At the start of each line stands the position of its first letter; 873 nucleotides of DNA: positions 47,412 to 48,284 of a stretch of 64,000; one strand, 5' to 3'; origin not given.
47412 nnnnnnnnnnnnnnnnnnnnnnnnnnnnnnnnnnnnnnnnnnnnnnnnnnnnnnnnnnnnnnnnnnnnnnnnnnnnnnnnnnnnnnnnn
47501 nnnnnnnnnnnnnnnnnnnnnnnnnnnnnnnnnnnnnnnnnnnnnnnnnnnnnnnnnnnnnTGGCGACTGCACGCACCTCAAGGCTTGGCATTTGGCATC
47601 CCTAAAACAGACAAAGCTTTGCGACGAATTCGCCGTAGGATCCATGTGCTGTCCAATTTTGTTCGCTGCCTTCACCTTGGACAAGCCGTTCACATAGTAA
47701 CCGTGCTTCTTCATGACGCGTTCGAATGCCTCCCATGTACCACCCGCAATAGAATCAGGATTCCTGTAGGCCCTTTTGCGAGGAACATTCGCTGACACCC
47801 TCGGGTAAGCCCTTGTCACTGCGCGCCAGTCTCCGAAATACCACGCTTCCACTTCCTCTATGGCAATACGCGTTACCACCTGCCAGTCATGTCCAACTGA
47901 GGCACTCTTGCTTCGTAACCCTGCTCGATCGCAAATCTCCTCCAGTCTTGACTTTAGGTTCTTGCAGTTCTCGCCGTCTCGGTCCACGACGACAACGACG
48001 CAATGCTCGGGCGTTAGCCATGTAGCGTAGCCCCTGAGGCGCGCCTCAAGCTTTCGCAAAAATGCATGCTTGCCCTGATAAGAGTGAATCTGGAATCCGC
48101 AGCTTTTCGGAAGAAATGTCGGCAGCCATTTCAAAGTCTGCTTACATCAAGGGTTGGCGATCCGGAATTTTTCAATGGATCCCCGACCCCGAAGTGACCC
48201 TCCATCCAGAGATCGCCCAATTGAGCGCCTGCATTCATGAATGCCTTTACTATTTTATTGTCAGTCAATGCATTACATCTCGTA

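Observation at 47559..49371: Split OLD-like module (ABC/AAA_21 ATPase + DUF4276/Toprim-like protein) in a lower-G+C islet between rho and an aminotransferase: best candidate for an uncharacterised conflict / anti-phage system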

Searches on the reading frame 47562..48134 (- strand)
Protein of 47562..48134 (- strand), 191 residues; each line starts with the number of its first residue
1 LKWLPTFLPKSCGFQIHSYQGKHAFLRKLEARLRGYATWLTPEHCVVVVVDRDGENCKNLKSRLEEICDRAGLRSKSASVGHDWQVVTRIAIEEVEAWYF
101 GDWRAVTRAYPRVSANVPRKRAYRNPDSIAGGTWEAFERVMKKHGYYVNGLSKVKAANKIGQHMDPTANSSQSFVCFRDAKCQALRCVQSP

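Call 5: search_protein_families(library=pfam, proteins=[window:47562-48134:-], max_evalue=0.1)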
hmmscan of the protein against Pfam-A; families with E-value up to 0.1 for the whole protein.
seq(191 aa): 2 families
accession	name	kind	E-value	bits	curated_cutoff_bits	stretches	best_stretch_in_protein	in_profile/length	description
PF14103.11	DUF4276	-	6.1e-24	85.8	30.2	1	10-177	32-184/192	Domain of unknown function (DUF4276)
PF11536.14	DUF3226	-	0.096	12.9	27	0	14-72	31-82/208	Protein of unknown function (DUF3226)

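Call 6: search_protein_families(library=padloc, proteins=[window:47562-48134:-], max_evalue=0.1)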
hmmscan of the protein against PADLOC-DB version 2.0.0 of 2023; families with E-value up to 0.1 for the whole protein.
seq(191 aa): 13 families
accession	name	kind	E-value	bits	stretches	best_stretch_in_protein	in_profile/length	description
PDLC04202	HEC-01B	-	1.9e-72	241.6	1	3-180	19-196/204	-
PDLC04205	HEC-01B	-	4.7e-31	106.2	1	19-179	52-207/213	-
PDLC04206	HEC-01B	-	3.8e-30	103.3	1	23-179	55-210/219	-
PDLC04143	HEC-01A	-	2.4e-23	80.7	1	4-177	21-176/190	-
PDLC04203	HEC-01B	-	7e-15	53.6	1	16-145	46-163/176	-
PDLC04204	HEC-01B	-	2.6e-07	28.8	1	43-147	79-170/174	-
PDLC04194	HEC-01B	-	0.00041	18.2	1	27-120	42-122/204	-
PDLC04191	HEC-01B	-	0.00052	18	1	77-166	82-164/192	-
PDLC04185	HEC-01B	-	0.0011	17.1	1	78-173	83-171/188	-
PDLC04193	HEC-01B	-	0.0036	15.2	1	10-119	21-116/195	-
PDLC04210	HEC-01B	-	0.013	13.2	1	43-109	70-134/217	-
PDLC04196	HEC-01B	-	0.014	13.3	1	28-160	52-169/197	-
PDLC04198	HEC-01B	-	0.039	11.7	1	12-109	30-134/211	-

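Call 7: search_protein_families(library=ncbifam, proteins=[window:47562-48134:-], max_evalue=0.1)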
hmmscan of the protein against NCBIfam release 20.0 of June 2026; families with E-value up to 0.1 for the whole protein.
seq(191 aa): 0 families

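Call 15: find_homologous_proteins(query=window:47562-48134:-, max_evalue=0.00001)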
Query seq(191 aa) (191 aa): 2323 proteins with E <= 0.00001 among 2355 candidates; the best 120 are listed.
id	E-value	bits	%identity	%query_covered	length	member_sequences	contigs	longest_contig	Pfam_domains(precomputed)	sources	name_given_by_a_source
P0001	1.3e-79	284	66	96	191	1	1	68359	PF14103.12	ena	-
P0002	1.4e-79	284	66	95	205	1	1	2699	PF14103.12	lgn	-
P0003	7.9e-77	275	64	95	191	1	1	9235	PF14103.12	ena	-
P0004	1.2e-76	275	62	96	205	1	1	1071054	PF14103.12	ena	-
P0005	1.4e-76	275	66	96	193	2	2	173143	PF14103.12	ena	-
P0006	4.8e-76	273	65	95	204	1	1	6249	PF14103.12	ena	-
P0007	7.6e-76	272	63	96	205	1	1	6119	PF14103.12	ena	-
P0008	1.1e-75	272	63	95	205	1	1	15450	PF14103.12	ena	-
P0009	2.5e-75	270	67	95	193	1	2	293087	PF14103.12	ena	-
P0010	2.5e-75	270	62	95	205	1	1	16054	PF14103.12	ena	-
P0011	4.0e-75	270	62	96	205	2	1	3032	PF14103.12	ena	-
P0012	6.5e-75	269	64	95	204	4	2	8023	PF14103.12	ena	-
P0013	7.2e-75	269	63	95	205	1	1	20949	PF14103.12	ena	-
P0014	1.0e-74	268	64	95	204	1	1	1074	PF14103.12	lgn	-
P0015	1.1e-74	268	61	96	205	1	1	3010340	PF14103.12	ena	-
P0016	1.9e-74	268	63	95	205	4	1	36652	PF14103.12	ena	-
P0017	2.5e-74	267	61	96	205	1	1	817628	PF14103.12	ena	-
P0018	4.8e-74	266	62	96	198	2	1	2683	PF14103.12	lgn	-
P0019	5.8e-74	266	63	95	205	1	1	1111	PF14103.12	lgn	-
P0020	5.9e-74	266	62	95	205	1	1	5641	PF14103.12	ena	-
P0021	6.3e-74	266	62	95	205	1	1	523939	PF14103.12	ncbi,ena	-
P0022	9.9e-74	265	62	96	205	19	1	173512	PF14103.12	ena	-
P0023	1.3e-73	265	62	95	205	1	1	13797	PF14103.12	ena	-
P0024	1.3e-73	265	62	96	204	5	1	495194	PF14103.12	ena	-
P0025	1.4e-73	265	63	96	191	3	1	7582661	PF14103.12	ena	-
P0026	1.5e-73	265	61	96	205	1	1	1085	PF14103.12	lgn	-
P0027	1.5e-73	265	62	95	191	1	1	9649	PF14103.12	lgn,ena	-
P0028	1.5e-73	265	63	96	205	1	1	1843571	PF14103.12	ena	-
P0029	2.4e-73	264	62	95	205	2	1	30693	PF14103.12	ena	-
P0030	3.4e-73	263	63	95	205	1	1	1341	PF14103.12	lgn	-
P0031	3.5e-73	263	63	95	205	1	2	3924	PF14103.12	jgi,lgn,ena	-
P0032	3.6e-73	263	63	95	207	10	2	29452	PF14103.12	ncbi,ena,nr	ncbi:MAG: DUF4276 family protein [Gammaproteobacteria bacterium]|nr:DUF4276 family protein [Gammapro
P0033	3.9e-73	263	62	96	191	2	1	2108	PF14103.12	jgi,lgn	-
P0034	4.2e-73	263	62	96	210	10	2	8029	PF14103.12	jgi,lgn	-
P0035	9.6e-73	262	61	95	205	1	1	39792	PF14103.12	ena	-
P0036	1.1e-72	262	60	95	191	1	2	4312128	PF14103.12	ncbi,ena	-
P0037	1.4e-72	261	62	93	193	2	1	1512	PF14103.12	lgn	-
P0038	1.4e-72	261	60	96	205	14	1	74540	PF14103.12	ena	-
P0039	1.5e-72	261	62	95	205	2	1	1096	PF14103.12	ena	-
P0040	2.2e-72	261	62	95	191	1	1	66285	PF14103.12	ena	-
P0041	2.3e-72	261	60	95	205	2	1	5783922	PF14103.12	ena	-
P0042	2.5e-72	261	62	93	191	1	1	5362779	PF14103.12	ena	-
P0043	2.8e-72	260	62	95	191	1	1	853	PF14103.12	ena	-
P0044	3.4e-72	260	61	96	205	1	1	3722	PF14103.12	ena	-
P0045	3.6e-72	260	60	95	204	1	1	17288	PF14103.12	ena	-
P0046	5.9e-72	259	59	95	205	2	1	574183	PF14103.12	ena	-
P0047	6.2e-72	259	59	99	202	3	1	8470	PF14103.12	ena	-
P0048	6.3e-72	259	59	95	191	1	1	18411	PF14103.12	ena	-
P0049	8.6e-72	259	61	95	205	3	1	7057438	PF14103.12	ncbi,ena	-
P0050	9.9e-72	259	65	92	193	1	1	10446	PF14103.12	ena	-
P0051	1.1e-71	259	63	95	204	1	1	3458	PF14103.12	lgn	-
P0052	1.5e-71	258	62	95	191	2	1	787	PF14103.12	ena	-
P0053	1.8e-71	258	63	95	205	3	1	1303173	PF14103.12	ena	-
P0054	1.8e-71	258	60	95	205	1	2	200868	PF14103.12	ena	-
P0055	2.7e-71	257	61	96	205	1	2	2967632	PF14103.12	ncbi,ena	-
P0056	2.9e-71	257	62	96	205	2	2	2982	PF14103.12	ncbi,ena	-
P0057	3.8e-71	257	61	95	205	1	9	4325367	PF14103.12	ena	-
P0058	4.7e-71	256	61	96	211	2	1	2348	PF14103.12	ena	-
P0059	5.2e-71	256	60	95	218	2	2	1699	PF14103.12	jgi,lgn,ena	-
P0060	6.1e-71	256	61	96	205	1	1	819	PF14103.12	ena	-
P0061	6.4e-71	256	61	96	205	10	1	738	PF14103.12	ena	-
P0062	7.9e-71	256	62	96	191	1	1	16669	PF14103.12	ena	-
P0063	8.1e-71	256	61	95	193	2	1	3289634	PF14103.12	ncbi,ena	-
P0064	8.8e-71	256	61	95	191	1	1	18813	PF14103.12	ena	-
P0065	8.8e-71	256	61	95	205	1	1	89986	PF14103.12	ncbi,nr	ncbi:MAG: DUF4276 family protein [Alphaproteobacteria bacterium]|nr:DUF4276 family protein [Alphapro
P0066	1.0e-70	255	59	95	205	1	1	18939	PF14103.12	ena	-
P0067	1.4e-70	255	57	96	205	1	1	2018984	PF14103.12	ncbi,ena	-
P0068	1.7e-70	255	60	95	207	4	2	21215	PF14103.12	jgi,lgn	-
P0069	1.8e-70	255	60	98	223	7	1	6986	PF14103.12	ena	-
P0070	1.9e-70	255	59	96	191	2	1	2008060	PF14103.12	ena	-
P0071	2.1e-70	254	59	95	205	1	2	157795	PF14103.12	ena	-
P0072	2.1e-70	254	60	96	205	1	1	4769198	PF14103.12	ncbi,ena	-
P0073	2.8e-70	254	61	95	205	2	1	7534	PF14103.12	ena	-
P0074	3.1e-70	254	60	95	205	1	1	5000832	PF14103.12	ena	-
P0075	3.2e-70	254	61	96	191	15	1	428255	PF14103.12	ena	-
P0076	3.6e-70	254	60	95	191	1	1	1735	PF14103.12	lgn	-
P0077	4.6e-70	253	62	93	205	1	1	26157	PF14103.12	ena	-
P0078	5.1e-70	253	60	96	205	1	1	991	PF14103.12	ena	-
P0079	5.6e-70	253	62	93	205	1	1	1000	PF14103.12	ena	-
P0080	6.2e-70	253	60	95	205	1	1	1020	PF14103.12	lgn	-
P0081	9.0e-70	252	60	96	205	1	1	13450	PF14103.12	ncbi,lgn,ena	-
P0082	1.3e-69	252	61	95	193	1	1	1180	PF14103.12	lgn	-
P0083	1.4e-69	252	60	96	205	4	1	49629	PF14103.12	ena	-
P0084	1.4e-69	252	61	96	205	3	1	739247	PF14103.12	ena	-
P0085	1.8e-69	251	60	95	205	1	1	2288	PF14103.12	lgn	-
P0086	1.9e-69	251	61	96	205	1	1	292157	PF14103.12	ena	-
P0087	1.9e-69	251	62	95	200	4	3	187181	PF14103.12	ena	-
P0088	1.9e-69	251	59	99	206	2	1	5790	PF14103.12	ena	-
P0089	2.0e-69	251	60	95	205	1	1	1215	PF14103.12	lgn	-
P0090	2.4e-69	251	58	96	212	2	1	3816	PF14103.12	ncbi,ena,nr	ncbi:MAG: DUF4276 family protein [Rhodobacteraceae bacterium]|nr:DUF4276 family protein [Paracoccace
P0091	2.6e-69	251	57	96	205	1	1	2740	PF14103.12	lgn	-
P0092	2.7e-69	251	57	96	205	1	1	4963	PF14103.12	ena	-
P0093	3.1e-69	251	58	95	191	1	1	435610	PF14103.12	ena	-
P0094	4.1e-69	250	59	95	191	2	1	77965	PF14103.12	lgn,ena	-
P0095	6.0e-69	250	61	93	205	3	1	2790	PF14103.12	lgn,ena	-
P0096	6.0e-69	250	59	95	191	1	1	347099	PF14103.12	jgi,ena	-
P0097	7.4e-69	249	59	95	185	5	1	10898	PF14103.12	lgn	-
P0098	8.0e-69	249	60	95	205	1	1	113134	PF14103.12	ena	-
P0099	8.1e-69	249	59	95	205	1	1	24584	PF14103.12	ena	-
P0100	8.4e-69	249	60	96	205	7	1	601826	PF14103.12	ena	-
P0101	8.8e-69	249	61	95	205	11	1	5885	PF14103.12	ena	-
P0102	9.5e-69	249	59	96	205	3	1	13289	PF14103.12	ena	-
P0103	9.9e-69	249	60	95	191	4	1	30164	PF14103.12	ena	-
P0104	1.0e-68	249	56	96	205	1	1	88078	PF14103.12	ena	-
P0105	1.1e-68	249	60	93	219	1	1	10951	PF14103.12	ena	-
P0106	1.1e-68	249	60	95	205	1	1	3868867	PF14103.12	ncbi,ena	-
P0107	1.2e-68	249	58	97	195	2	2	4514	PF14103.12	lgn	-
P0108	1.2e-68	249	60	93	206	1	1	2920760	PF14103.12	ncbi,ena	-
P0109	1.3e-68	249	59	93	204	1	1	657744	PF14103.12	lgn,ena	-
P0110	1.4e-68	248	58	96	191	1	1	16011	PF14103.12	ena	-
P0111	1.5e-68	248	59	95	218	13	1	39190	PF14103.12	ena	-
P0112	1.8e-68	248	60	93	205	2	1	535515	PF14103.12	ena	-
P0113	1.9e-68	248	59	95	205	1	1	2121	PF14103.12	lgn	-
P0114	2.0e-68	248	60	92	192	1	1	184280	PF14103.12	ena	-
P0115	2.0e-68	248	59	93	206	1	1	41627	PF14103.12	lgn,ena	-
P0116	2.4e-68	248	60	93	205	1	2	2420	PF14103.12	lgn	-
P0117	3.3e-68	247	59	93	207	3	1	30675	PF14103.12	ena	-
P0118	3.7e-68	247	58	91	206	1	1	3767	PF14103.12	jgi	jgi:hypothetical protein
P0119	3.9e-68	247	59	88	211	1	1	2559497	PF14103.12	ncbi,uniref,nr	ncbi:DUF4276 family protein [Sulfuricystis multivorans]|uniref:DUF4276 family protein n=1 Tax=Sulfur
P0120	4.0e-68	247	63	90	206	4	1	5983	PF14103.12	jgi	-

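Call 19: find_encoding_contigs(protein=P0065, flank=8000, max_places=3)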
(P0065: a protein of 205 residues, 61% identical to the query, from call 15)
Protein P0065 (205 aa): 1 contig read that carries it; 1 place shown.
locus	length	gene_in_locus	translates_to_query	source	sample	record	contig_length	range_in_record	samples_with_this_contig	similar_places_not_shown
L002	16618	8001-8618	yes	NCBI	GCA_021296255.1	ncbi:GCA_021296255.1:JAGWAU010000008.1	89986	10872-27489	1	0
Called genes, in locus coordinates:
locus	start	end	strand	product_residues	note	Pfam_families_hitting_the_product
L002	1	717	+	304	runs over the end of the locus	PF00892:EamA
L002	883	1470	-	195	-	PF03352:Adenine_glyco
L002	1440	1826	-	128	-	PF00903:Glyoxalase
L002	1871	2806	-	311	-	PF01571:GCV_T, PF25455:Beta-barrel_CAF17_C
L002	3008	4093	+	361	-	PF13439:Glyco_transf_4 (weak), PF13579:Glyco_trans_4_4 (faint), PF20706:GT4-conflict, PF00534:Glycos_transf_1, PF13692:Glyco_trans_1_4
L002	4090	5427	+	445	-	PF01979:Amidohydro_1, PF07969:Amidohydro_3 (faint), PF12890:DHOase (weak)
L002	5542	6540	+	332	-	PF08240:ADH_N, PF00107:ADH_zinc_N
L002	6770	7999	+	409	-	PF02463:SMC_N (weak), PF13175:AAA_15, PF13476:AAA_23, PF13304:AAA_21, PF13175:AAA_15 (weak)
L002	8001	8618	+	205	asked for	PF14103:DUF4276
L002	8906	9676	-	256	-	PF00459:Inositol_P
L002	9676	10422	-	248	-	PF00106:adh_short, PF08659:KR, PF13561:adh_short_C2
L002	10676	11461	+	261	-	-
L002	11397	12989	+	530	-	PF00817:IMS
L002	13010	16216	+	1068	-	PF02811:PHP, PF07733:DNA_pol3_alpha, PF17657:DNA_pol3_finger, PF14579:HHH_6, PF01336:tRNA_anti-codon (weak)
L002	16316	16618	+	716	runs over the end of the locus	PF00515:TPR_1 (faint), PF07719:TPR_2 (faint), PF13432:TPR_16 (weak), PF13432:TPR_16 (weak), PF13414:TPR_11 (weak), PF13432:TPR_16 (weak), PF14559:TPR_19 (weak), PF13649:Methyltransf_25, +11 more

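Call 39: search_solved_structures(query=A2, max_evalue=1)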
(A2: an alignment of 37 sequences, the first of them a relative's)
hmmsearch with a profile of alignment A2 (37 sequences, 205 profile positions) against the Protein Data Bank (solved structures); distinct sequences matched with E-value up to 1: 2.
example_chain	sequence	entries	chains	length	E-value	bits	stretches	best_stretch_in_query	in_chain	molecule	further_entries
6e9r_B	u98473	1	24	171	0.6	12.9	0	61-129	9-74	DHF46 filament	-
2qzj_A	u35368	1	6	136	0.73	12.6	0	66-91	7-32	Two-component response regulator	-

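Call 48: predict_structure(alignment_id=A2)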
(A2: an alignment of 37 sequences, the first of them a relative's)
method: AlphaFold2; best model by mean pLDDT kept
length: 205 residues; sequences in the alignment: 37
mean_pLDDT: 90.3   pTM: 0.88
mean pLDDT of the five models: 90.3, 90.3, 87.6, 87.3, 86.6
residues with pLDDT >= 90: 145; 70-90: 50; 50-70: 10; < 50: 0
segments of 3 or more residues with pLDDT < 50: none
pLDDT, mean of each block of 10 residues (from residue 1): 91 94 96 95 93 94 91 74 91 85 78 84 98 94 88 91 88 95 95 91 90
secondary structure, 60 per line:
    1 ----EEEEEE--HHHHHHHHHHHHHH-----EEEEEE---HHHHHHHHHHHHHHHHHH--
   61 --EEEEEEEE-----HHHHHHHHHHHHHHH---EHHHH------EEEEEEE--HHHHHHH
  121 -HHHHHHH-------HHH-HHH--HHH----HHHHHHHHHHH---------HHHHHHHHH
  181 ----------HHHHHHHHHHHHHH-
elements in order: E5-10 H13-26 E32-37 H41-58 E63-70 H76-90 H95-98 E105-111 H114-120 H122-128 H152-162 H172-180 H191-204

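Call 52: fold_search(model_id=the predicted structure, library=pdb)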
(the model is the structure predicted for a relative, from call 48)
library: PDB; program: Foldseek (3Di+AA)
matches with E <= 10: 940; with E <= 0.001: 0
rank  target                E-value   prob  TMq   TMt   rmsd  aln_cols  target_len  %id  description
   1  3eis_D                3.4e-03  0.97  0.29  0.26   7.8       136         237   14  Crystal Structure of Arylmalonate Decarboxylase (released 2009-09-22)
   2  3dtv_D                4.9e-03  0.97  0.30  0.26   8.8       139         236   14  Crystal structure of arylmalonate decarboxylase (released 2009-07-21)
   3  2vlb_C                1.3e-02  0.90  0.29  0.26   8.6       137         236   14  Structure of unliganded arylmalonate decarboxylase (released 2008-03-18)
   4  2p62_A                2.5e-02  0.91  0.47  0.42   8.7       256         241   10  Crystal structure of hypothetical protein PH0156 from Pyrococcus horikoshii OT3 (released 2007-04-17)
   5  6fba_C                6.1e-02  0.72  0.30  0.21   6.5       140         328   10  Crystal Structure of truncated aspartate transcarbamoylase from Plasmodium falciparum with bound inhibitor 2,3-naphtha (released 2018-02-21)
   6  3gdw_A                6.5e-02  0.47  0.30  0.40   8.5       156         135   13  Crystal structure of sigma-54 interaction domain protein from Enterococcus faecalis (released 2009-03-10)
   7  3lfh_E                7.3e-02  0.54  0.28  0.37   7.9       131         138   11  Crystal structure of manxA from Thermoanaerobacter tengcongensis (released 2010-12-08)
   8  3gdw_B                8.8e-02  0.51  0.30  0.40   9.1       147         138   13  Crystal structure of sigma-54 interaction domain protein from Enterococcus faecalis (released 2009-03-10)
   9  1ep9                  1.0e-01  0.66  0.30  0.21   6.7       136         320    7  HUMAN ORNITHINE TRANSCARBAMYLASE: CRYSTALLOGRAPHIC INSIGHTS INTO SUBSTRATE RECOGNITION AND CONFORMATIONAL CHANGE (released 2001-04-04)
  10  6s6d_C                1.0e-01  0.54  0.28  0.22   7.8       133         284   10  Crystal structure of RagA-Q66L-GTP/RagC-S75N-GDP GTPase heterodimer complex (released 2019-10-16)
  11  9qhg_G                1.0e-01  0.23  0.26  0.24   9.9       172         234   17  NorQD complex state 4 from Jhaorihella thermophila (released 2026-03-25)
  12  9y83_D                1.0e-01  0.21  0.27  0.19  13.3       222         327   10  Crystal structure of Ornithine carbamoyltransferase from Burkholderia xenovorans (released 2025-09-24)
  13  9y83_A                1.1e-01  0.47  0.27  0.19   7.0       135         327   12  Crystal structure of Ornithine carbamoyltransferase from Burkholderia xenovorans (released 2025-09-24)
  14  3ipr_C                1.2e-01  0.35  0.25  0.32   6.5       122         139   13  Crystal structure of the Enterococcus faecalis gluconate specific EIIA phosphotransferase system component (released 2009-09-15)
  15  3sdw                  1.3e-01  0.75  0.32  0.40   4.5       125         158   15  Crystal structure of a ribose-5-phosphate isomerase B RpiB from Coccidioides immitis bound to phosphate (released 2011-06-22)
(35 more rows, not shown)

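Call 54: find_encoding_contigs(protein=P0001, flank=8000, max_places=2)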
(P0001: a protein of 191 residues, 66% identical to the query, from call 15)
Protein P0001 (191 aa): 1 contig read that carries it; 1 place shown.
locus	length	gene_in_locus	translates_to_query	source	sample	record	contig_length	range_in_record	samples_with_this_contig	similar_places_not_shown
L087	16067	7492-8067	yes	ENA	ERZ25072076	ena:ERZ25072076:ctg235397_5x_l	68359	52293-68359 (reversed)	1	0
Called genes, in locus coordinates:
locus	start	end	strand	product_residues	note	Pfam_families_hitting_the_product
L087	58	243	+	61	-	PF13701:DDE_Tnp_1_4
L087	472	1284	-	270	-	PF12762:DDE_Tnp_IS1595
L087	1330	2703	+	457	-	PF13701:DDE_Tnp_1_4, PF01609:DDE_Tnp_1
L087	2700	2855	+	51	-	-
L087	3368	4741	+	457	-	PF13701:DDE_Tnp_1_4, PF01609:DDE_Tnp_1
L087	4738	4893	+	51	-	-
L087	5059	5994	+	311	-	PF12760:Zn_ribbon_IS1595, PF12762:DDE_Tnp_IS1595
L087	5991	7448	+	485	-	PF02463:SMC_N (weak), PF13175:AAA_15, PF13476:AAA_23, PF13304:AAA_21, PF13175:AAA_15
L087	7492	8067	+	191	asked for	PF14103:DUF4276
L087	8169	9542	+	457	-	PF13701:DDE_Tnp_1_4, PF01609:DDE_Tnp_1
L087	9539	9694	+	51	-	-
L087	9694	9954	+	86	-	-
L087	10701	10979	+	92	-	-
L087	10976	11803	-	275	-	PF00520:Ion_trans, PF08016:PKD_channel (weak)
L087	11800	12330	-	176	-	-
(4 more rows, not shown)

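Call 55: find_encoding_contigs(protein=P0025, flank=8000, max_places=2)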
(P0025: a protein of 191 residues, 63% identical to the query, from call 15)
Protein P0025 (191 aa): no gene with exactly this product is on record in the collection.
